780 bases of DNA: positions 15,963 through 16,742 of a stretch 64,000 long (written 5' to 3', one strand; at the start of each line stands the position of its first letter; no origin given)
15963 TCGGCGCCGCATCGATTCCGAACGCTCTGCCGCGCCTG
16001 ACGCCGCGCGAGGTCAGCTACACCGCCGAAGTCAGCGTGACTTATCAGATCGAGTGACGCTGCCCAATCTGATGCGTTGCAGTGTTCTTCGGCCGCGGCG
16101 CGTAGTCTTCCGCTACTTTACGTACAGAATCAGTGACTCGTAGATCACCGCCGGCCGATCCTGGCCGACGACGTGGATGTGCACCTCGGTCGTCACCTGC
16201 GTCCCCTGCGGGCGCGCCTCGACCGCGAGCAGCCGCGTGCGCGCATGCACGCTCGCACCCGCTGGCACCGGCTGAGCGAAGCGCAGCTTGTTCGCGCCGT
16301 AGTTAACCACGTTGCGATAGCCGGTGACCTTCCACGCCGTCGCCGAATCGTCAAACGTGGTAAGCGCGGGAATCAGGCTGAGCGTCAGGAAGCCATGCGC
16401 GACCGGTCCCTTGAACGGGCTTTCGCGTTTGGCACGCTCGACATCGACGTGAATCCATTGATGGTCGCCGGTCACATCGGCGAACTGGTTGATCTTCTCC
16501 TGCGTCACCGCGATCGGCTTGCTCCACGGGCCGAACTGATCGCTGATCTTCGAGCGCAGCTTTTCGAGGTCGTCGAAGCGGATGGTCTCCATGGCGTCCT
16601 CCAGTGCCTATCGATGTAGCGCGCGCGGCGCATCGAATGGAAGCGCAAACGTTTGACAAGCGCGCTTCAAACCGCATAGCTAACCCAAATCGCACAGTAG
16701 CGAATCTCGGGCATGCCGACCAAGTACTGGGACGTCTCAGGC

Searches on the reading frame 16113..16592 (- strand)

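Call 35: search_protein_families(library=pfam, max_evalue=0.00001, proteins=[window:16113-16592:-])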
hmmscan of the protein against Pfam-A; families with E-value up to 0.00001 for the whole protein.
window:16113-16592:- (159 aa): 1 family
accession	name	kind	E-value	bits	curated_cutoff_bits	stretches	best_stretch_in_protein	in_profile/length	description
PF01575.25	MaoC_dehydratas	-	1.8e-24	86.1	27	1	25-137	14-117/123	MaoC like domain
